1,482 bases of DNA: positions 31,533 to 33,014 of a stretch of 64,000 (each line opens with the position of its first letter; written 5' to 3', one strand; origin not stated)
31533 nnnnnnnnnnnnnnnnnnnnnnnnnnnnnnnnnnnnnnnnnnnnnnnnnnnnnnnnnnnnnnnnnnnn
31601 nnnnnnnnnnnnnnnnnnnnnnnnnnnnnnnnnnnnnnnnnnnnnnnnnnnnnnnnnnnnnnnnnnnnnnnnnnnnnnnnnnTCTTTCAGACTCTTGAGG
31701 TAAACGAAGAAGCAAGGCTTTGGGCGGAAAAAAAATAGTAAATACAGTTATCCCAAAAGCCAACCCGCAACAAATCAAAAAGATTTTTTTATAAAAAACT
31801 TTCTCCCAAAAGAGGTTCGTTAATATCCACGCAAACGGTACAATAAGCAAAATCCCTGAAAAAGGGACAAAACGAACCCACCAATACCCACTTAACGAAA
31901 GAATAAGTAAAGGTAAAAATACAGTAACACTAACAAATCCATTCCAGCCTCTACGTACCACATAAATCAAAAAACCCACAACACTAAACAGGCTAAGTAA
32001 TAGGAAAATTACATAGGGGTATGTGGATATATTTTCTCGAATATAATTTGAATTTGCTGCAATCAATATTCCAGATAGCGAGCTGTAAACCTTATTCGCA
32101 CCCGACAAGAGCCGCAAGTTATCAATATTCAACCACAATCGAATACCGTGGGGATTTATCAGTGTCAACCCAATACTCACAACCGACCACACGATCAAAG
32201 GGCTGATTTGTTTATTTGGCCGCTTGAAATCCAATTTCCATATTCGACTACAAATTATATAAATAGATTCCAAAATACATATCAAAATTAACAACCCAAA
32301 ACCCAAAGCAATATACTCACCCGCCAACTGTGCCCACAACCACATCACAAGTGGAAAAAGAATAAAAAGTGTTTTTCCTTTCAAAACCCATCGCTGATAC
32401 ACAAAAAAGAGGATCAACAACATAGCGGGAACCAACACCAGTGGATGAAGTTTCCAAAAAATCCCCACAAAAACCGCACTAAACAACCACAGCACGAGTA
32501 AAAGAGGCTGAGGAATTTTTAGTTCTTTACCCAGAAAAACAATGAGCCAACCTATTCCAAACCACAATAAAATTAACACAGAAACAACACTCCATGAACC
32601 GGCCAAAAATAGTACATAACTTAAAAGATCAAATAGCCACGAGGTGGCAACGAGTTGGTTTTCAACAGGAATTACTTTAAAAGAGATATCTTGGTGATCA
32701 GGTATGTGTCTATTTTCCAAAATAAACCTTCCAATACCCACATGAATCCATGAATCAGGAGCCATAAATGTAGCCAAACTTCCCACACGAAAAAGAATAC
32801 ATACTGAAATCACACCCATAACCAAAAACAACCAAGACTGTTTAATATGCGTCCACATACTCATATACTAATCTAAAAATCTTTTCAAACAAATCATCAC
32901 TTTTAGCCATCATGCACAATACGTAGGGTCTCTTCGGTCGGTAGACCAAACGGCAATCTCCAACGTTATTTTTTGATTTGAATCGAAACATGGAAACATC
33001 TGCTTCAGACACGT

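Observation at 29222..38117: Protein-glycosylation-type gene cluster convergent with, and overlapping the 3' end of, the giant gene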

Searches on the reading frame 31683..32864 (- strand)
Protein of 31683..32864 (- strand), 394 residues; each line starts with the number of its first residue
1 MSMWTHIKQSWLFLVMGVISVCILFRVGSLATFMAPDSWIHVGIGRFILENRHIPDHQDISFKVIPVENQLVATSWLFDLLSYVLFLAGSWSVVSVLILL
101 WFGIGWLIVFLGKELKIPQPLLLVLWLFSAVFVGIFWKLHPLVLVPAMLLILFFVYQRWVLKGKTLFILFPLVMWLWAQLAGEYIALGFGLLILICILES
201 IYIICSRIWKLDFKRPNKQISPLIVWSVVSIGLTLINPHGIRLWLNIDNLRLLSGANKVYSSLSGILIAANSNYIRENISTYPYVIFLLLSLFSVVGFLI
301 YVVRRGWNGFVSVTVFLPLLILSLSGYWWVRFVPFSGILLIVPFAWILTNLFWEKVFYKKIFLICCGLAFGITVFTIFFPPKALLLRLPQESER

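Call 93: search_solved_structures(query=A7, max_evalue=10, show_alignments=3)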
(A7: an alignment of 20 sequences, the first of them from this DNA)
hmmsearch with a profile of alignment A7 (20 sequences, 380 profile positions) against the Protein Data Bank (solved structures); distinct sequences matched with E-value up to 10: 1.
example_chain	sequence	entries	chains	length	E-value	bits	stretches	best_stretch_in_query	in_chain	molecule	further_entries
4ffu_A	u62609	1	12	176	2.1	10.5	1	216-248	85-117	oxidase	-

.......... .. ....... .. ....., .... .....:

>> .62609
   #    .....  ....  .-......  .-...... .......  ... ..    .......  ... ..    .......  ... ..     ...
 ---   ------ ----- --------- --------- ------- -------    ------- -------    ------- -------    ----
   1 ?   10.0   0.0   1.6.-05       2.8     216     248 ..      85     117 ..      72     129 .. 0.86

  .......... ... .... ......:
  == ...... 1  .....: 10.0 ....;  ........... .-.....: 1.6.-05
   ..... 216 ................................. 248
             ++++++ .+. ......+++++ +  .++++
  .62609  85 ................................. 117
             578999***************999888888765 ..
